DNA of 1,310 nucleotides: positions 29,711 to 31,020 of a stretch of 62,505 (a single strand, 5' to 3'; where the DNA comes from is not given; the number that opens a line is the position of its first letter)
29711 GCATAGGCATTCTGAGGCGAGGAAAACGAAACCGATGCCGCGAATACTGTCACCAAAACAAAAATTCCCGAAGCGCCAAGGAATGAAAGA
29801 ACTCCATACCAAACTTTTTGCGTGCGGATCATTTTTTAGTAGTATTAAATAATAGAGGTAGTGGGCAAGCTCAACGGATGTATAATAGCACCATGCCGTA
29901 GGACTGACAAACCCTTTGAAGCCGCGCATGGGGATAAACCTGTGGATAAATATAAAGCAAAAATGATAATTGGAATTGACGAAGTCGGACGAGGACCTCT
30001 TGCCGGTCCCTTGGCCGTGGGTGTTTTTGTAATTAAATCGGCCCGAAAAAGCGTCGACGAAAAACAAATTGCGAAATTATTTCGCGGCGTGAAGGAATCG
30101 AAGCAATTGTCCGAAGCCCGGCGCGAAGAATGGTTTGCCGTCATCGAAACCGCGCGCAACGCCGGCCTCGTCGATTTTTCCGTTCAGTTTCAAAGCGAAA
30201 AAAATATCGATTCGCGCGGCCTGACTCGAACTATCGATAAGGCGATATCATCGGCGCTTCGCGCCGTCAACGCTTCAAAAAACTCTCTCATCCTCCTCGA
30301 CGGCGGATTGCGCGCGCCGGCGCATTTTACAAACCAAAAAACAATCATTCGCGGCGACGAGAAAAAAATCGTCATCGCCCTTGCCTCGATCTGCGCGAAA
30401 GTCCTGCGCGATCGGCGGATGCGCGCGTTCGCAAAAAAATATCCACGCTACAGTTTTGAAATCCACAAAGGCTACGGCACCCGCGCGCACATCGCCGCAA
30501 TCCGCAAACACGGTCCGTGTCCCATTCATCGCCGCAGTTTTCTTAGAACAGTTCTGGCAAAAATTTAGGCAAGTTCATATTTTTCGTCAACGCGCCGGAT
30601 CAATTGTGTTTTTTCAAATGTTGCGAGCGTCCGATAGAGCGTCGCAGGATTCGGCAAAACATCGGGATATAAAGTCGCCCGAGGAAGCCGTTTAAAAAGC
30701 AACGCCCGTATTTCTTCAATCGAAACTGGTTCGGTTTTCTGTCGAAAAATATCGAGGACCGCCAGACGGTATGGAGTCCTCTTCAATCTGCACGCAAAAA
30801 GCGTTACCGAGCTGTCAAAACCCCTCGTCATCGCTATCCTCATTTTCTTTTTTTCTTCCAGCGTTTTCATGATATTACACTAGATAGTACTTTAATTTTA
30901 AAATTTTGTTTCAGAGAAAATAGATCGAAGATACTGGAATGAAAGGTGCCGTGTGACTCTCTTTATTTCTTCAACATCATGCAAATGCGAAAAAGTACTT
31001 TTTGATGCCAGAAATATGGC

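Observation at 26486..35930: Three copies of a ~95-bp element with perfect 20-21-bp inverted repeats; core flipped relative to conserved asymmetric flanks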

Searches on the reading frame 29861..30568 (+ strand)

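Call 13: search_protein_families(library=pfam, proteins=[window:29861-30568:+])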
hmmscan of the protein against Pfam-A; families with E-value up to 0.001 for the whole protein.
window:29861-30568:+ (235 aa): 1 family
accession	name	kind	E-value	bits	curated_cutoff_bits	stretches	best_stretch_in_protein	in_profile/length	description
PF01351.25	RNase_HII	-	3e-35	122.4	25.8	1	37-229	1-198/199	Ribonuclease HII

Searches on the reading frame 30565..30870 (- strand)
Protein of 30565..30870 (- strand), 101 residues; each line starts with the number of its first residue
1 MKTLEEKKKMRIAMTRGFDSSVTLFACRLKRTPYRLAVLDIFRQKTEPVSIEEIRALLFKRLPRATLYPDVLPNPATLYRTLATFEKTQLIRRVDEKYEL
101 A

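Call 35: find_homologous_proteins(query=window:30565-30870:-, max_evalue=0.00001)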
Query window:30565-30870:- (101 aa): 4 proteins with E <= 0.00001 among 5 candidates.
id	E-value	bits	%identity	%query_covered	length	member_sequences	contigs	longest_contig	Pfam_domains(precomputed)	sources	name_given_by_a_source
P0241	2.9e-57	208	100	100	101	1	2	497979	-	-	-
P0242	8.2e-43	162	79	100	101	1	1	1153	-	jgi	jgi:Fe2+ or Zn2+ uptake regulation protein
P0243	9.9e-41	155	74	100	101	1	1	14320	PF01475.26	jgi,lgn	jgi:Fe2+ or Zn2+ uptake regulation protein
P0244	9.5e-32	127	70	86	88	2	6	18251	PF01475.26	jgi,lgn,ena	-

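Call 36: find_encoding_contigs(protein=P0243, flank=10000, max_places=10)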
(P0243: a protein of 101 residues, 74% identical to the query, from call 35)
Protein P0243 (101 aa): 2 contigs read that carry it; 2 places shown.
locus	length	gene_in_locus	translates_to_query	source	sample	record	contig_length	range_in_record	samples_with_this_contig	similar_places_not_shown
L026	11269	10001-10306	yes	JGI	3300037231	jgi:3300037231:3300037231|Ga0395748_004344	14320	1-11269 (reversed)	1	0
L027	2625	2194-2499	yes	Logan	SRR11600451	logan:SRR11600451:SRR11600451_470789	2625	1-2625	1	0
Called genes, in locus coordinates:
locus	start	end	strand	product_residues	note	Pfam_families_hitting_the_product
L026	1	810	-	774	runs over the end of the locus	PF02463:SMC_N, PF13175:AAA_15, PF13476:AAA_23 (weak), PF13304:AAA_21 (weak)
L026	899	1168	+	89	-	-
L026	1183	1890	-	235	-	PF22935:RM44_endonuclase, PF14622:Ribonucleas_3_3, PF00636:Ribonuclease_3, PF00035:dsrm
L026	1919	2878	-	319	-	PF01029:NusB, PF00293:NUDIX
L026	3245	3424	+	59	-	-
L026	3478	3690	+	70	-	-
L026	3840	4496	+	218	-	PF01351:RNase_HII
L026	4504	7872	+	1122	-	PF02811:PHP, PF07733:DNA_pol3_alpha, PF17657:DNA_pol3_finger, PF14579:HHH_6, PF01336:tRNA_anti-codon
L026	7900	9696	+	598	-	PF00587:tRNA-synt_2b, PF03129:HGTP_anticodon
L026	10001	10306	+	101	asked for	PF01475:FUR (weak)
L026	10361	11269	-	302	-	?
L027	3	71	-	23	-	?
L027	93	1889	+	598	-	PF00587:tRNA-synt_2b, PF03129:HGTP_anticodon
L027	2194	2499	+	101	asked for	PF01475:FUR (weak)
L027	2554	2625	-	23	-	?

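Call 37: find_encoding_contigs(protein=P0244, flank=10000, max_places=10)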
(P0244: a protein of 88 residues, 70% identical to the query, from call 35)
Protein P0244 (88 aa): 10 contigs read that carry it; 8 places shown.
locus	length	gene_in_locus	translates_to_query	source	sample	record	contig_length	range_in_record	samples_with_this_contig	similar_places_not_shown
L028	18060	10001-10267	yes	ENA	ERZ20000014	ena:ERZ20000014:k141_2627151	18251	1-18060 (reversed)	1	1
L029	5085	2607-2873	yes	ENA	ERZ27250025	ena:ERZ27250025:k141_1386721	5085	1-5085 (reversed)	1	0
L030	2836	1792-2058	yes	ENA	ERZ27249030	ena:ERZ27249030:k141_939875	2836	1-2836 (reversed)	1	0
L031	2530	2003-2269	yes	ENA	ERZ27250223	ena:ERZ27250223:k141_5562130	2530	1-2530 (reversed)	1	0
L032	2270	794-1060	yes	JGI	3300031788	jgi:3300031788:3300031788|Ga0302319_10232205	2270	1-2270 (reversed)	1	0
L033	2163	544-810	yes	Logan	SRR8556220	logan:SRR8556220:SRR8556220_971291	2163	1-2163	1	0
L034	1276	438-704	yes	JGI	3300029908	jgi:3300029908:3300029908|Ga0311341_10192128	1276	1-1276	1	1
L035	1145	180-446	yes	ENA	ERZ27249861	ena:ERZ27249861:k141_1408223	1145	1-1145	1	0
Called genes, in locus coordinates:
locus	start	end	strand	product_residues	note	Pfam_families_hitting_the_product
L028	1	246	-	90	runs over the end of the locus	-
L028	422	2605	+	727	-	PF02518:HATPase_c, PF00204:DNA_gyraseB, PF01751:Toprim, PF00986:DNA_gyraseB_C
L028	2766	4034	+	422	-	PF18911:PKD_4 (weak)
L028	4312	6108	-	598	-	PF00587:tRNA-synt_2b, PF03129:HGTP_anticodon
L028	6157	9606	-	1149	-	PF02811:PHP, PF07733:DNA_pol3_alpha, PF17657:DNA_pol3_finger, PF14579:HHH_6, PF01336:tRNA_anti-codon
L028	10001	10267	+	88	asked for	PF01475:FUR (weak)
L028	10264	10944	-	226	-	PF01351:RNase_HII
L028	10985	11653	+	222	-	-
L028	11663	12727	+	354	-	-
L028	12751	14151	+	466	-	PF07953:Toxin_R_bind_N, PF13385:Laminin_G_3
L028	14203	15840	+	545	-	-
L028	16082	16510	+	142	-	-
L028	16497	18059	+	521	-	?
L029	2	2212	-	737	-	?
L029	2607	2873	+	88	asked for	PF01475:FUR (weak)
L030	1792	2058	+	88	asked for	PF01475:FUR (weak)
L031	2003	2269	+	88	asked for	PF01475:FUR (weak)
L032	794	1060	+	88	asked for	PF01475:FUR (weak)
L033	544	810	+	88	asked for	PF01475:FUR (weak)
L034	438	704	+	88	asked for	PF01475:FUR (weak)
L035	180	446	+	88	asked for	PF01475:FUR (weak)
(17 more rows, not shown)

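Call 38: find_encoding_contigs(protein=P0242, flank=10000, max_places=10)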
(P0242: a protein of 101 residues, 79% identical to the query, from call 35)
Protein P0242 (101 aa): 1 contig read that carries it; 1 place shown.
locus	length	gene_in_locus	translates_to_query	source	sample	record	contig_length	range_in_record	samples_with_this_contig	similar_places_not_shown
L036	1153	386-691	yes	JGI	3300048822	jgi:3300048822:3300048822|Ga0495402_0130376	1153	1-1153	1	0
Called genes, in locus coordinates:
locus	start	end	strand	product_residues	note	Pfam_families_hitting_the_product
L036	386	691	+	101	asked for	-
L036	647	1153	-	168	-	?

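Call 44: search_protein_families(library=pfam, max_evalue=0.01, proteins=[window:30565-30870:-])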
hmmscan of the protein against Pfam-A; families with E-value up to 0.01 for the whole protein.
window:30565-30870:- (101 aa): 4 families
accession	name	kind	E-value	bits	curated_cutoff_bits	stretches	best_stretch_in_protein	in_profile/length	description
PF01475.25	FUR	-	2.5e-05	24.8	23.1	1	29-95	4-63/121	Ferric uptake regulator family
PF25213.1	HVO_A0261_N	-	0.00035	20.8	35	1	60-100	23-63/86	HVO_A0261 N-terminal domain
PF12840.13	HTH_20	-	0.0039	17.6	27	0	33-68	4-36/51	Helix-turn-helix domain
PF09339.16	HTH_IclR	-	0.0075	16.5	22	0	36-58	6-28/52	IclR helix-turn-helix domain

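Call 62: search_solved_structures(query=A2, max_evalue=1, show_alignments=2)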
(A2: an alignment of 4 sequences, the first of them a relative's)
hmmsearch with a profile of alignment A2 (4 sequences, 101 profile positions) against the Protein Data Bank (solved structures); distinct sequences matched with E-value up to 1: 4.
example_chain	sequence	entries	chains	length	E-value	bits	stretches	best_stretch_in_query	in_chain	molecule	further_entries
6dk4_A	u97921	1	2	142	0.033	17.3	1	27-91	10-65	Ferric uptake regulation protein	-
9nn6_A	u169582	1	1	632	0.4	13.8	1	15-69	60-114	Colicin I receptor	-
2hdf_A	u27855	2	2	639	0.41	13.8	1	15-69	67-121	Colicin I receptor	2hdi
2ar1_A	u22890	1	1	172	0.86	12.7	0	11-58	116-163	hypothetical protein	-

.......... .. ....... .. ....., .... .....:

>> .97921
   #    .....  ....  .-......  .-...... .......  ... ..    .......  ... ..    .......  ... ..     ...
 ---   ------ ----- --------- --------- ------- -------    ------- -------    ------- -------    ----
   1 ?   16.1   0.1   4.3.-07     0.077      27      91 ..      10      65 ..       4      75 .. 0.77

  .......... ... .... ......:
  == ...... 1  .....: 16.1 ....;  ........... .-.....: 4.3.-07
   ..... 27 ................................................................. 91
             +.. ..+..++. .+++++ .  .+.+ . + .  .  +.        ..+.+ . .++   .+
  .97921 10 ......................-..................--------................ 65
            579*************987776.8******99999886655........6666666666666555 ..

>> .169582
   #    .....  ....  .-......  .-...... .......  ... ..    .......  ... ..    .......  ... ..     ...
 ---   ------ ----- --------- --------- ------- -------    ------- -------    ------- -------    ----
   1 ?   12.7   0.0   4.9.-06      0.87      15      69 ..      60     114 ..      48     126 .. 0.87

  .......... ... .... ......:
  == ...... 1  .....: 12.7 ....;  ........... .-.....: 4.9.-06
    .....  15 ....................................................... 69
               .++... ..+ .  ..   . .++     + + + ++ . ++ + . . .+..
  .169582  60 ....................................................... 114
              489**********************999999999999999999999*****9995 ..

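Call 81: predict_structure(alignment_id=A5)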
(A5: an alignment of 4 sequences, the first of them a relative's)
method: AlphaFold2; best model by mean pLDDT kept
length: 101 residues; sequences in the alignment: 4
mean_pLDDT: 75.3   pTM: 0.67
mean pLDDT of the five models: 75.3, 75.1, 74.7, 74.6, 74.0
residues with pLDDT >= 90: 17; 70-90: 52; 50-70: 18; < 50: 14
segments of 3 or more residues with pLDDT < 50: 8-14, 68-71
pLDDT, mean of each block of 10 residues (from residue 1): 52 54 80 86 88 86 53 73 91 91 86
secondary structure, 60 per line:
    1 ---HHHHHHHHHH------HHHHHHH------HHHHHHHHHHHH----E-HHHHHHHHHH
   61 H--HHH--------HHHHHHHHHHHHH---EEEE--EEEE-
elements in order: H4-13 H20-26 H33-44 H51-61 H75-87 E91-94 E97-100

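Call 82: search_protein_representatives(alignment_id=A5)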
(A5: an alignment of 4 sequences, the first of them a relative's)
Query: 4 sequences, 101 profile positions. Proteins with E-value up to 0.001 (for the whole library): 18; up to 1e-10: 1; up to 1e-30: 1. The best 18 are listed.
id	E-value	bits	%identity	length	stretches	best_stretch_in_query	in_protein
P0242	9.0e-57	205.3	-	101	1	1-101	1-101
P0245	1.9e-07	47.0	-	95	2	10-56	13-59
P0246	5.0e-07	45.6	-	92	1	14-96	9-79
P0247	3.0e-06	43.1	-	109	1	5-96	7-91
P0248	3.1e-06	43.1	-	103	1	14-98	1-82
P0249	4.9e-06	42.4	-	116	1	14-97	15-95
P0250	1.5e-05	40.9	-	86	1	25-94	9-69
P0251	1.9e-05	40.6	-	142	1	14-97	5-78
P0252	4.8e-05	39.3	-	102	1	15-97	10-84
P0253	8.3e-05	38.5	-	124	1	27-96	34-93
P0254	2.3e-04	37.1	-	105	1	15-71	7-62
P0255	2.6e-04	36.9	-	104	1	24-97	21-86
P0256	3.6e-04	36.5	-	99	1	23-96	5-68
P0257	3.8e-04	36.4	-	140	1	27-97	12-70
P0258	4.4e-04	36.2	-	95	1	19-94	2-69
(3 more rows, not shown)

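Call 85: fold_search(model_id=the predicted structure, library=pdb)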
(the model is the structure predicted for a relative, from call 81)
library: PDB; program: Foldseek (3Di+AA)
matches with E <= 10: 950; with E <= 0.001: 1
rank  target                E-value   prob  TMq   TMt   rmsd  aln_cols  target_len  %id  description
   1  4ets_A                7.2e-04  1.00  0.56  0.42   6.8       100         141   22  Crystal structure of Campylobacter jejuni ferric uptake regulator (released 2012-06-20)
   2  4rb1_B                1.9e-03  1.00  0.66  0.51   1.9        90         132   23  Crystal structure of Magnetospirillum gryphiswaldense MSR-1 Fur-Mn2+-E. coli Fur box (released 2015-07-15)
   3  2fe3_A                2.0e-03  1.00  0.61  0.45   3.0        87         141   20  The crystal structure of bacillus subtilis PerR-Zn reveals a novel Zn(Cys)4 Structural redox switch (released 2006-12-19)
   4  2fe3_B                2.4e-03  1.00  0.62  0.45   2.7        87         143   18  The crystal structure of bacillus subtilis PerR-Zn reveals a novel Zn(Cys)4 Structural redox switch (released 2006-12-19)
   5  4mtd_D                4.0e-03  1.00  0.60  0.42   2.9        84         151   23  Zinc Uptake Regulator Complexed With Zinc AND DNA (released 2014-11-05)
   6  4rb1_A                4.5e-03  1.00  0.60  0.46   3.1        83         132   25  Crystal structure of Magnetospirillum gryphiswaldense MSR-1 Fur-Mn2+-E. coli Fur box (released 2015-07-15)
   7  4mtd_C                4.8e-03  1.00  0.60  0.43   4.6        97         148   21  Zinc Uptake Regulator Complexed With Zinc AND DNA (released 2014-11-05)
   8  4rb2_C                5.2e-03  1.00  0.59  0.45   1.7        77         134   25  Crystal structure of Magnetospirillum gryphiswaldense MSR-1 SeMet-Fur-Mn2+-feoAB1 operator (released 2015-07-15)
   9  4ray_B                5.2e-03  1.00  0.62  0.49   2.9        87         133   22  Crystal structure of Magnetospirillum gryphiswaldense MSR-1 Apo-Fur (released 2015-07-15)
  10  2w57_A                5.9e-03  1.00  0.61  0.48   3.3        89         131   25  Crystal structure of the Vibrio cholerae ferric uptake regulator (Fur) reveals structural rearrangement of the DNA-bin (released 2009-01-20)
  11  4raz_A                6.6e-03  1.00  0.62  0.48   2.9        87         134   24  Crystal structure of Magnetospirillum gryphiswaldense MSR-1 holo-Fur (released 2015-07-15)
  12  2rgv_B                8.0e-03  1.00  0.59  0.43   3.4        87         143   18  The crystal structure of PerR-Ox highlights 2-oxo-Histidine formation (released 2008-10-14)
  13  6d57_B                8.6e-03  1.00  0.57  0.41   7.1       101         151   21  Campylobacter jejuni ferric uptake regulator S1 metalated (released 2018-05-23)
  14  7dh7_D                9.1e-03  1.00  0.63  0.44   3.0        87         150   20  Crystal structure of apo XcZur (released 2021-06-09)
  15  2xig_C                1.0e-02  1.00  0.58  0.41   6.7       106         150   20  The structure of the Helicobacter pylori ferric uptake regulator Fur reveals three functional metal binding sites (released 2011-01-19)
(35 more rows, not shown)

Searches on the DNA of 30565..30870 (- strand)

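Call 57: search_dna_similar(query=L036:100-295:+, collection=plasmids, mode=distant, max_evalue=0.01, max_rows=10)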
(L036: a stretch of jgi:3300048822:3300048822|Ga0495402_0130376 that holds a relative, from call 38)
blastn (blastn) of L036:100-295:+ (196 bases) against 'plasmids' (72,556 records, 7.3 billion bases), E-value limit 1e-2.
No match.

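Call 58: search_dna_similar(query=L036:100-295:+, collection=phages, mode=distant, max_evalue=0.01, max_rows=10)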
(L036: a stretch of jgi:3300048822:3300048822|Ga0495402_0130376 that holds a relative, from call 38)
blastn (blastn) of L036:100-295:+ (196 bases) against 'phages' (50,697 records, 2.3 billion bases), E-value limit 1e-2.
No match.
